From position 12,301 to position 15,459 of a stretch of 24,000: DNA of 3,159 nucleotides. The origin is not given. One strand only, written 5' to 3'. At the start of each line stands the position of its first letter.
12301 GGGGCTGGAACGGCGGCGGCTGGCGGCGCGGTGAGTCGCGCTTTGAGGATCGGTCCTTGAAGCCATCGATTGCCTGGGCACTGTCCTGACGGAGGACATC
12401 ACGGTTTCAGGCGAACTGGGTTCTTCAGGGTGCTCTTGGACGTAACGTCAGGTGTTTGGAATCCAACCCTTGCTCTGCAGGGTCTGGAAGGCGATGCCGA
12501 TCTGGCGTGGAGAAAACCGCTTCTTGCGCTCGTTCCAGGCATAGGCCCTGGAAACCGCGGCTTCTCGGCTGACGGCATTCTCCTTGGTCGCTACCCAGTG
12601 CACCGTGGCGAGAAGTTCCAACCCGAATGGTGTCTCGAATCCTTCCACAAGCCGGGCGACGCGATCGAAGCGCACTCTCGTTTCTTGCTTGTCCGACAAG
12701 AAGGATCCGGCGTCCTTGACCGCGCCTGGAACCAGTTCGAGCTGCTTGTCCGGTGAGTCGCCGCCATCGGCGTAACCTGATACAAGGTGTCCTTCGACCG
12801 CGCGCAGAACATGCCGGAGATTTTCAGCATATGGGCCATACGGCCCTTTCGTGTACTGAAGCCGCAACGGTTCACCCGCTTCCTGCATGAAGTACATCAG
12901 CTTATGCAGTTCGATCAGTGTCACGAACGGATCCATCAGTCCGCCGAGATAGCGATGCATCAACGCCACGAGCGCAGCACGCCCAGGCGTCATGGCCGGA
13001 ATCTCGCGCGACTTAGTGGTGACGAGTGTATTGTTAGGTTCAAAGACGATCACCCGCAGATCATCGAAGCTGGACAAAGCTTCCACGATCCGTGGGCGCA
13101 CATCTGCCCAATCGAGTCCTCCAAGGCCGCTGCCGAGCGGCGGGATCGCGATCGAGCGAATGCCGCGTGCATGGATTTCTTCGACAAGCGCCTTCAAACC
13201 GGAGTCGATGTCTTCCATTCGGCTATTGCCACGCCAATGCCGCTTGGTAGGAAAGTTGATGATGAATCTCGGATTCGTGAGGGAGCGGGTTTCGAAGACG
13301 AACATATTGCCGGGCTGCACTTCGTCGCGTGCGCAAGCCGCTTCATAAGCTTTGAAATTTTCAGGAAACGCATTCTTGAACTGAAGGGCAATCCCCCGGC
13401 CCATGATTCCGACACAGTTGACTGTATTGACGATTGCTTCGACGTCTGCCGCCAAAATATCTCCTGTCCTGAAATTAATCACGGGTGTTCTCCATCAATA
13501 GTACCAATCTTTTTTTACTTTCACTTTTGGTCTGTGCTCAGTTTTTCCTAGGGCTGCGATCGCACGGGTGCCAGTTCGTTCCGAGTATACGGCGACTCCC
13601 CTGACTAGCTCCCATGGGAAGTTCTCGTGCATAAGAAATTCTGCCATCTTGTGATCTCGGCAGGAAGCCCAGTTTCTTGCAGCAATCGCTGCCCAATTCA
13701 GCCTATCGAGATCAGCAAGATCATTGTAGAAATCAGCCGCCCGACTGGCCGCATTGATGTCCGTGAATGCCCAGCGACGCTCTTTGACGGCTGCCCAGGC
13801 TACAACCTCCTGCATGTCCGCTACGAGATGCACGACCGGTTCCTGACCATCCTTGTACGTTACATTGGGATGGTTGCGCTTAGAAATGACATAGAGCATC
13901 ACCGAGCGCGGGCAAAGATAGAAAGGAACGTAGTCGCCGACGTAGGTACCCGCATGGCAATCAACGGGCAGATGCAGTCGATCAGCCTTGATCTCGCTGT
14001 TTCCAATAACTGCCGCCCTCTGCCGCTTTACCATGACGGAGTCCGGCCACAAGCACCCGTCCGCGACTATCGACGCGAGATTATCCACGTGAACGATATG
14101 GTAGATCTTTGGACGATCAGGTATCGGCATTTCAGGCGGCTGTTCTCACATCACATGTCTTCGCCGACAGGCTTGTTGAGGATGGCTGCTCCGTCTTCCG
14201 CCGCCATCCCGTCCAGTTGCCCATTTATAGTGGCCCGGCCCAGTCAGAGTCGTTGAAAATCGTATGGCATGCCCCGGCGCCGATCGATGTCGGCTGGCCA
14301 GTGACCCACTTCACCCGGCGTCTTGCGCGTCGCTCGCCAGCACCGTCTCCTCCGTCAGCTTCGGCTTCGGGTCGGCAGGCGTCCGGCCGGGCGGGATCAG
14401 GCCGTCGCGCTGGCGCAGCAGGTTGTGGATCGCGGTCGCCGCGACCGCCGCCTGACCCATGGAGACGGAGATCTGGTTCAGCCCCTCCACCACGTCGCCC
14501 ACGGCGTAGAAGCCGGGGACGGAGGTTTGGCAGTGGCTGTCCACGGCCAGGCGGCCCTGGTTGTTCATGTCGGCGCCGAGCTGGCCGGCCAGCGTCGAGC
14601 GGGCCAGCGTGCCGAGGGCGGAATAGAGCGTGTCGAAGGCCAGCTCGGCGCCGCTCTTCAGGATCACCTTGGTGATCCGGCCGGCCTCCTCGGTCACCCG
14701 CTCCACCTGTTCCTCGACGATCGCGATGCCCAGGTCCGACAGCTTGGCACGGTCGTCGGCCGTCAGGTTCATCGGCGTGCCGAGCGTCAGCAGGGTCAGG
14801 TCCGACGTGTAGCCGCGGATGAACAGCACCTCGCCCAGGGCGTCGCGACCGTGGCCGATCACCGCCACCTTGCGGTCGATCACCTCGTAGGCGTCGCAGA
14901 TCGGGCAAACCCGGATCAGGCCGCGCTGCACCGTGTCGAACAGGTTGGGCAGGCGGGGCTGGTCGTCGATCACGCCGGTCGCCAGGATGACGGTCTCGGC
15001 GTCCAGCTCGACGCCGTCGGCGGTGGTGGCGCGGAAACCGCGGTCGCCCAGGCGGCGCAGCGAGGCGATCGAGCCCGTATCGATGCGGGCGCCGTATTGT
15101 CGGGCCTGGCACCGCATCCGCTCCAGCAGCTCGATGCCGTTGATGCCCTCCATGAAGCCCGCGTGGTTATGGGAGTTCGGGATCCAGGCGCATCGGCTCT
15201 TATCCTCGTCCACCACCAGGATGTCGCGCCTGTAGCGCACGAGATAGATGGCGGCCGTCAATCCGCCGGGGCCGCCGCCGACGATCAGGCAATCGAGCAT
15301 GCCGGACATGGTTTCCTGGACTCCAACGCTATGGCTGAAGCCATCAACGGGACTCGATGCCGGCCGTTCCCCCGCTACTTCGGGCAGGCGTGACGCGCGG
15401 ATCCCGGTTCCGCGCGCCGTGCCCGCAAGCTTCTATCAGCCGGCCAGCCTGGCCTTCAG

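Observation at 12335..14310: Horizontally acquired DarT-DarG module (DNA ADP-ribosylating toxin-antitoxin / anti-phage system) inserted into conserved backbone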

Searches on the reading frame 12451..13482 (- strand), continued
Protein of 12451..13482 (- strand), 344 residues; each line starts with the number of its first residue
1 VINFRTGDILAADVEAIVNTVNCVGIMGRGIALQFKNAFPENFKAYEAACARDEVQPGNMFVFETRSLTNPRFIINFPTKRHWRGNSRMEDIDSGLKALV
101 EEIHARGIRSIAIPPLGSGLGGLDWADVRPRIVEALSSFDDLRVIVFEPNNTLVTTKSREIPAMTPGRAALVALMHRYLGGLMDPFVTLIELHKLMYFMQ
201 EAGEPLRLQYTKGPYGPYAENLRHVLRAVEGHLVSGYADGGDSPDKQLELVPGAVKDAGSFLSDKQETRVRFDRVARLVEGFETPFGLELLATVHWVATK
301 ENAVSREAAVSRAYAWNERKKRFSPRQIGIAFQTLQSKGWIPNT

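Call 52: search_protein_families(library=pfam, proteins=[L088:574-789:+], max_evalue=0.01)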
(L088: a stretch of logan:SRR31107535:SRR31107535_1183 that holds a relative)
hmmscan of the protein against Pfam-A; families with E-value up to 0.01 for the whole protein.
L088:574-789:+ (72 aa): 12 families
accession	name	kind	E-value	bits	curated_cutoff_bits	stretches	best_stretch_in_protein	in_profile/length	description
PF12728.13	HTH_17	-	1.2e-15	57.9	27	1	5-51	1-47/51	Helix-turn-helix domain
PF13384.12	HTH_23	-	2.7e-05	24.3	24.6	1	7-28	19-40/50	Homeodomain-like domain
PF15943.11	YdaS_toxin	-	9.3e-05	22.6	30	1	10-52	13-56/65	Bacterial toxin YdaS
PF13551.12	HTH_29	-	0.00017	22.1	28.1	1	7-28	14-35/64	Winged helix-turn helix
PF13518.12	HTH_28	-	0.00051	20.5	25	1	7-26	14-33/52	Helix-turn-helix domain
PF13309.12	HTH_22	-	0.0006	20.2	29.6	1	7-26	43-62/63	HTH domain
PF13542.12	HTH_Tnp_ISL3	-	0.00062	19.6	27.4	1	2-27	25-48/51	Helix-turn-helix domain of transposase family ISL3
PF13730.12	HTH_36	-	0.002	18.3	25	1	3-26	23-46/55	Helix-turn-helix domain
PF07022.19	Phage_CI_repr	-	0.0035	18.1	22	1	10-35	17-42/65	Bacteriophage CI repressor helix-turn-helix domain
PF13022.12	HTH_Tnp_1_2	-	0.0045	17.5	27.9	1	6-29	27-50/122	Helix-turn-helix of insertion element transposase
PF14549.12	P22_Cro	-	0.0062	16.7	30.2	1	8-35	12-37/60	DNA-binding transcriptional regulator Cro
PF16096.10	FXR_C1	-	0.0072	17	28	1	44-67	51-74/76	Fragile X-related 1 protein C-terminal region 2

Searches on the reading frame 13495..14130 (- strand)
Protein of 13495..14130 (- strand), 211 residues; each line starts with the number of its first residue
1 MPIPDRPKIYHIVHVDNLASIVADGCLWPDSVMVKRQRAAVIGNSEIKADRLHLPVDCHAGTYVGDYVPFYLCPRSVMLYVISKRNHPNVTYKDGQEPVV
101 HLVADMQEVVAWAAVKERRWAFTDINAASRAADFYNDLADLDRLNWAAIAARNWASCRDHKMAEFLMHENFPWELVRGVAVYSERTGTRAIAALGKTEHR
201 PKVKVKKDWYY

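Call 3: search_protein_families(library=pfam, proteins=[window:13498-14130:-], max_evalue=0.01)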
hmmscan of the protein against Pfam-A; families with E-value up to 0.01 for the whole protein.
window:13498-14130:- (211 aa): 1 family
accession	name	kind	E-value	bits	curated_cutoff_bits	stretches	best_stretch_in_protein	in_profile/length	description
PF14487.12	DarT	-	3.8e-59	200.3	22.5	1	10-211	1-201/201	ssDNA thymidine ADP-ribosyltransferase, DarT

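Call 4: search_protein_families(library=padloc, proteins=[window:13498-14130:-], max_evalue=0.01)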
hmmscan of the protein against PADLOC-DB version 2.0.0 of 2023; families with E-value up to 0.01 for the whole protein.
window:13498-14130:- (211 aa): 1 family
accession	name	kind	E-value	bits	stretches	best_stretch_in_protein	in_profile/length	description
PDLC02991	DarT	-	1.3e-67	225.5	1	2-211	5-196/196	-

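Call 5: search_protein_families(library=ncbifam, proteins=[window:13498-14130:-], max_evalue=0.01)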
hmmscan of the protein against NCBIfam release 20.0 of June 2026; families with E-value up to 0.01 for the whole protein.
window:13498-14130:- (211 aa): 1 family
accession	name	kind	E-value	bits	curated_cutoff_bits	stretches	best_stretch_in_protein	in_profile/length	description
NF048013.1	toxin_DarT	equivalog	1.9e-72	243.3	150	1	9-211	1-204/204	type II toxin-antitoxin system toxin DNA ADP-ribosyl transferase DarT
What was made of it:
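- On DarTG2 (macrodomain-type DarT-DarG toxin-antitoxin): PADLOC DarT 1.3e-67 (calls 3-5).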

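Call 6: search_solved_structures(query=window:13498-14130:-, show_alignments=2)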
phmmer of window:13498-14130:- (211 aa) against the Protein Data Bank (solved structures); distinct sequences matched with E-value up to 0.001: 2.
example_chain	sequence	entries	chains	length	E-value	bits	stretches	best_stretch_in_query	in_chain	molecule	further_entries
7omv_AAA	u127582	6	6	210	3.7e-37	131.6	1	4-211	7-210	DarT domain-containing protein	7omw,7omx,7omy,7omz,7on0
7yk3_A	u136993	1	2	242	2.3e-16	63.6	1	9-211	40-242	DNA ADP-ribosyl transferase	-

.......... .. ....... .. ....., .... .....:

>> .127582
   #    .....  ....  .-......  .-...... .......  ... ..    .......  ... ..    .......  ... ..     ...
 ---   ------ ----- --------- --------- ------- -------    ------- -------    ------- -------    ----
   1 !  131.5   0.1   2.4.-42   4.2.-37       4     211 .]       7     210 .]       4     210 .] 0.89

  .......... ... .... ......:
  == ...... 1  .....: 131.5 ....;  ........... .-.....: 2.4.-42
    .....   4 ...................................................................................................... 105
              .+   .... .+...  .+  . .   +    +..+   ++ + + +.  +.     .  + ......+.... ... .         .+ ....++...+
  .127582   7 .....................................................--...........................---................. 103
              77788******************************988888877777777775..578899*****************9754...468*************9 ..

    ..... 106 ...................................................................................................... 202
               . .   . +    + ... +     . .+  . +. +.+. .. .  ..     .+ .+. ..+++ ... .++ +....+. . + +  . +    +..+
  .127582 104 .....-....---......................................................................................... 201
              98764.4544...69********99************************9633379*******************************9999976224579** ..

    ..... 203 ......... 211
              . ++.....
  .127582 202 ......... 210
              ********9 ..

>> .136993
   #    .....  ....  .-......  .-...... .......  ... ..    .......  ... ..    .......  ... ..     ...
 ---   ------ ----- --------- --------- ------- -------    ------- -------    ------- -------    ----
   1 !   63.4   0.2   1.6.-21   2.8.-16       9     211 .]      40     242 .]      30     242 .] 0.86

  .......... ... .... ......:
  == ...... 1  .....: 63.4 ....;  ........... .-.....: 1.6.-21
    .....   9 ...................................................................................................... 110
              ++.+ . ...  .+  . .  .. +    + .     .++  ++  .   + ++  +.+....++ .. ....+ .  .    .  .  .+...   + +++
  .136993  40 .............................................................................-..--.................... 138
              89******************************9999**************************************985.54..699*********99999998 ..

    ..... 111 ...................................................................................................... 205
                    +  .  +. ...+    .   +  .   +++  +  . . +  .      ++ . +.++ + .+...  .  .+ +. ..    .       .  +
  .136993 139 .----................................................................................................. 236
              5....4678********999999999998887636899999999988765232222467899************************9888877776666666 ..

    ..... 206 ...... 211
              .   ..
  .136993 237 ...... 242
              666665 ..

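Call 11: find_encoding_contigs(protein=window:13495-14130:-, flank=10000, max_places=10)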
Protein window:13495-14130:- (211 aa): 2 contigs read that carry it; 2 places shown.
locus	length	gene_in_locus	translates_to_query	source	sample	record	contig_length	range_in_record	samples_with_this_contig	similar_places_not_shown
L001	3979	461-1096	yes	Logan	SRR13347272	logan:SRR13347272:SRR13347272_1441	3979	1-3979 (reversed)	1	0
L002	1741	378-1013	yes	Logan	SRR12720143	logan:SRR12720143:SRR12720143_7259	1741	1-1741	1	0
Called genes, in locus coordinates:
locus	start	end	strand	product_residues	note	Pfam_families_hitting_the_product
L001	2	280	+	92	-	?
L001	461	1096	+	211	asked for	PF14487:DarT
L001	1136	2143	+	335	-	PF01661:Macro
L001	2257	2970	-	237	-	PF00092:VWA, PF06707:DUF1194, PF13519:VWA_2 (weak)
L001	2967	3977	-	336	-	?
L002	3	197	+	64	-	?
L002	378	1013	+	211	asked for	PF14487:DarT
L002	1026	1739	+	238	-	?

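Call 42: search_dna_similar(query=window:13498-14130:-, collection=phages, mode=protein, max_rows=10)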
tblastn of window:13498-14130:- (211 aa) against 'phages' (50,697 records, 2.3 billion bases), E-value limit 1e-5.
Records with a match: 1; places in all: 1; records where one place covers at least 80% of the query: 1.
Best place of each record, by identity: <60% 1.
By first word of the organism name: Thermus 1.
By host as written in the record: Thermus thermophilus HB8 1.
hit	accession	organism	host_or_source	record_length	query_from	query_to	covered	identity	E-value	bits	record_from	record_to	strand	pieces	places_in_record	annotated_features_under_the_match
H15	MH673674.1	Thermus phage phiMa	Thermus thermophilus HB8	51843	2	211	100%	37.7%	2e-32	128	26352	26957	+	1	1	hypothetical protein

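Call 58: search_solved_structures(query=window:13498-14130:-, max_evalue=10)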
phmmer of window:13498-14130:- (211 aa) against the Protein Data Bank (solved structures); distinct sequences matched with E-value up to 10: 11.
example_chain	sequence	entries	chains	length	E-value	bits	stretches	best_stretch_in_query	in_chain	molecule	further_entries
7omv_AAA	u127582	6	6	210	3.7e-37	131.6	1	4-211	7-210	DarT domain-containing protein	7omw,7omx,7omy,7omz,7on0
7yk3_A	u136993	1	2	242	2.3e-16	63.6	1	9-211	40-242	DNA ADP-ribosyl transferase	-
5uhp_E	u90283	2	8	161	0.038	17.2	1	132-181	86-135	O-GlcNAcase stalk domain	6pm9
5uhk_B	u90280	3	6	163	0.04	17.1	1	132-181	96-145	O-GlcNAcase stalk domain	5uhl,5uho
11lj_C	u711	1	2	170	0.044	17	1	132-180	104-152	Protein O-GlcNAcase 535-704 Peptide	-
5tke_A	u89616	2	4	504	0.25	14.5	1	132-180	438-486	O-GlcNAcase: chimera construct | Protein O-GlcNAcase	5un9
5un8_A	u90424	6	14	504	0.25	14.5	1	132-180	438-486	Protein O-GlcNAcase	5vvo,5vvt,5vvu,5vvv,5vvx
9qen_A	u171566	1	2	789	0.45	13.7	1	132-180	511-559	Protein O-GlcNAcase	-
6hki_A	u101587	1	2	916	0.54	13.4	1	132-180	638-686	Protein O-GlcNAcase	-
5m7r_A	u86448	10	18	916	0.54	13.4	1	132-180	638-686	Protein O-GlcNAcase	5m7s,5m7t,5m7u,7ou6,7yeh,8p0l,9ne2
7omu_AAA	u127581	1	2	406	0.61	13.3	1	7-82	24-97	Macro domain-containing protein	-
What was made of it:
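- The only PDB relatives are the Thermus and M. tuberculosis DarTs (calls 3, 6, 58). Nothing named DarT1 or NADAR appears among the PDB matches even at E<=10 (call 58).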

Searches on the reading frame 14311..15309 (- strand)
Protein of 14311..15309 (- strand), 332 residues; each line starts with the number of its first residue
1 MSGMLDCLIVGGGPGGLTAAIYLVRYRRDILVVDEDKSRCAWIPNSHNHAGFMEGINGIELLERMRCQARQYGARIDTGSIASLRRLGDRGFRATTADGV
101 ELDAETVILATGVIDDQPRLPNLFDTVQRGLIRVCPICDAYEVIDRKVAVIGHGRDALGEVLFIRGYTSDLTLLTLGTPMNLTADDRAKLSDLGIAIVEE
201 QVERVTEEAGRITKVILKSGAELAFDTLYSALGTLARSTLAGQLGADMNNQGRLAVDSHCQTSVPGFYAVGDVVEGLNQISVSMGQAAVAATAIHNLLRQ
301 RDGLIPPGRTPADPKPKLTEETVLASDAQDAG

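Call 3: search_protein_families(library=pfam, proteins=[window:14314-15309:-], max_evalue=0.01)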
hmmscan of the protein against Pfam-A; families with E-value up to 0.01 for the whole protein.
window:14314-15309:- (332 aa): 12 families
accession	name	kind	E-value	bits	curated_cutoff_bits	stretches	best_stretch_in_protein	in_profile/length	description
PF07992.20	Pyr_redox_2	-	1.6e-30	107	26.1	1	6-287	2-291/291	Pyridine nucleotide-disulphide oxidoreductase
PF01266.30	DAO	-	7.9e-10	39.2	27.9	1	6-52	1-45/353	FAD dependent oxidoreductase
PF13454.12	NAD_binding_9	-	3.7e-08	33.9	21.8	0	9-46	2-43/155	FAD-NAD(P)-binding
PF13738.12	Pyr_redox_3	-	6.4e-07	29.3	30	0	66-271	88-305/305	Pyridine nucleotide-disulphide oxidoreductase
PF00890.30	FAD_binding_2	-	3.7e-06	26.8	20.4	0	6-38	1-33/414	FAD binding domain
PF13450.12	NAD_binding_8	-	1.5e-05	25.6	21.9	1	9-38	1-30/68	NAD(P)-binding Rossmann-like domain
PF03486.20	HI0933_like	-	1.7e-05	24.8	50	0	6-38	2-34/244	HI0933-like protein Rossmann domain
PF01134.28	GIDA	-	7.1e-05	22.5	22.1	0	6-52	1-47/391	Glucose inhibited division protein A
PF01494.25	FAD_binding_3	-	0.0013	18.5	22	1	6-70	3-67/349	FAD binding domain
PF00070.33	Pyr_redox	-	0.0033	18.3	22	0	8-35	3-30/82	Pyridine nucleotide-disulphide oxidoreductase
PF12831.13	FAD_oxidored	-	0.006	16.4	27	1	6-36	1-31/416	FAD dependent oxidoreductase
PF04820.20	Trp_halogenase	-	0.0081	15.5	21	0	8-35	3-34/458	Tryptophan halogenase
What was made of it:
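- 14311..15309 (-): Flanking host gene encoding a thioredoxin-reductase-like flavoprotein. It is co-directional with darT and lies 180 nt upstream of it, making it the likely source of read-through transcription. It forms the other edge of the slot. Pfam Pyr_redox_2 1.6e-30 (call 3).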

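Call 12: find_encoding_contigs(protein=window:14311-15309:-, flank=10000, max_places=10)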
Protein window:14311-15309:- (332 aa): no gene with exactly this product is on record in the collection.
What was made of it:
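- Tried and rejected: Exact-sequence look-up of the TrxR-like protein: not on record (call 12).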

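Call 13: find_related_loci(query=window:14314-15309:-, collection=genome_contigs, flank=8000)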
Query window:14314-15309:- (332 aa) in genome_contigs; peptide patterns used: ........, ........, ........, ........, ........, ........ (x = any residue, [..] = any of these).
600 stretches matched a pattern (row limit reached: there are more); 246 encode a relative of the query (tblastn E <= 1e-3); the best 80 are kept; 80 distinct loci.
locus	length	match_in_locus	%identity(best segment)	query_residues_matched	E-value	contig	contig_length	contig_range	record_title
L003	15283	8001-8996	84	1-332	0e+0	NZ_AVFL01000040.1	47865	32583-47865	Skermanella stibiiresistens SB22 contig46, whole genome shotgun sequence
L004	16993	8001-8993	79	1-329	4e-174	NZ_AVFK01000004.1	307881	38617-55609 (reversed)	Skermanella aerolata KACC 11604 strain 5416T-32 contig7, whole genome shotgun sequence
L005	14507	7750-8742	82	1-329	0e+0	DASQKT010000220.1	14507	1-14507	MAG TPA_asm: Skermanella sp. isolate SMAG_U11919 k141_4716705, whole genome shotgun sequence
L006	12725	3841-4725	57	5-300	6e-106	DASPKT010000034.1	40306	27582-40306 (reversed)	MAG TPA_asm: Azospirillaceae bacterium isolate SMAG_U12043 k141_1176855, whole genome shotgun sequence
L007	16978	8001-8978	54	5-323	6e-104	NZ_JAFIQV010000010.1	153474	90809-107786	Azospirillum sp. SYSU D00513 NODE_10_length_153474_cov_27.266832, whole genome shotgun sequence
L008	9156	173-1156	80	1-326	2e-176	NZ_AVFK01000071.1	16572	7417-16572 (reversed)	Skermanella aerolata KACC 11604 strain 5416T-32 contig92, whole genome shotgun sequence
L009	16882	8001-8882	54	5-299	5e-100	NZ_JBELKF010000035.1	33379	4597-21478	MAG: Palleronia sp. isolate REMEI140_ass_metaspades_bin.24 NODE_1396_length_33379_cov_7.235146, whole genome shotgun seq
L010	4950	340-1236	54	3-302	1e-99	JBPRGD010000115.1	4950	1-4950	MAG: Candidatus Wenzhouxiangella sp. M2_3B_020 megahit_241910, whole genome shotgun sequence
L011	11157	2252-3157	54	5-308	2e-99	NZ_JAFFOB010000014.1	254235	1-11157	Roseitranquillus sediminis strain MCCB 386 NODE_15_length_254157_cov_244.697037, whole genome shotgun sequence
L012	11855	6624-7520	54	2-298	1e-98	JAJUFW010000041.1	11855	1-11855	MAG: Alphaproteobacteria bacterium isolate bin21 k141_213493_length_11855_cov_11.0000, whole genome shotgun sequence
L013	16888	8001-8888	57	5-302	3e-96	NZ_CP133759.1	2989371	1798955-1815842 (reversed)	Thermithiobacillus tepidarius DSM 3134 chromosome, complete genome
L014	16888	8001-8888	55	5-300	2e-91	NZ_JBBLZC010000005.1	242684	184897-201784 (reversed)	Benzoatithermus flavus strain SYSU G07066 NODE_5_length_242684_cov_164.119807, whole genome shotgun sequence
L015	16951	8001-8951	49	1-320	4e-91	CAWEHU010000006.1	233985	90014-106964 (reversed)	MAG: uncultured Alphaproteobacteria bacterium isolate MFD08669.bin.2.15 genome assembly, contig: contig_16531, whole gen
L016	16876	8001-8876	54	5-298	4e-91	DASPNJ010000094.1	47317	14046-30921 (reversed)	MAG TPA_asm: Burkholderiales bacterium isolate SMAG_U12118 k141_291883, whole genome shotgun sequence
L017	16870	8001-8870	54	5-295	1e-90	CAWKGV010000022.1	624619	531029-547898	MAG: uncultured proteobacterium isolate MFD09603.bin.1.255 genome assembly, contig: contig_6498, whole genome shotgun se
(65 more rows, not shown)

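Call 38: search_protein_families(library=pfam, proteins=[L003:9007-9834:-], max_evalue=0.001)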
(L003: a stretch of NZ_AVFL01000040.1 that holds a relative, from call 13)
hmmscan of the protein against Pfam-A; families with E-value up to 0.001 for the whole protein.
L003:9007-9834:- (276 aa): 1 family
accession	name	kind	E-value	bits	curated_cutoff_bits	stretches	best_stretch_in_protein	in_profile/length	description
PF01226.23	Form_Nir_trans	-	3.1e-51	174.5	34.6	1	31-268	2-239/240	Formate/nitrite transporter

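Call 45: search_protein_families(library=padloc, proteins=[window:14314-15309:-], max_evalue=0.001)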
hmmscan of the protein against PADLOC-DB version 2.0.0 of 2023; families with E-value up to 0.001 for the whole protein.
window:14314-15309:- (332 aa): 0 families

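Call 52: search_protein_families(library=pfam, proteins=[L005:8926-9234:+, L005:9234-9611:+], max_evalue=0.01)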
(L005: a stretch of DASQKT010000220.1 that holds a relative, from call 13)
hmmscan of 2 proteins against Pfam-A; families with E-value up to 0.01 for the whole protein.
L005:8926-9234:+ (103 aa): 1 family
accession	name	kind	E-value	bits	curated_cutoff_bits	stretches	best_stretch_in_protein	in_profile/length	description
PF05973.20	Gp49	-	2.7e-15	56.6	23.9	1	19-95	14-89/90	Phage derived protein Gp49-like (DUF891)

L005:9234-9611:+ (126 aa): 3 families
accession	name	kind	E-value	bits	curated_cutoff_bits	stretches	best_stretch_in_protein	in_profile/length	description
PF13443.12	HTH_26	-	0.0011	19.6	22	1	49-98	2-51/63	Cro/C1-type HTH DNA-binding domain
PF13560.12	HTH_31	-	0.0046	17.7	27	1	45-100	2-57/64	Helix-turn-helix domain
PF13744.12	HTH_37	-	0.0082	16.4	27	0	38-103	12-77/80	Helix-turn-helix domain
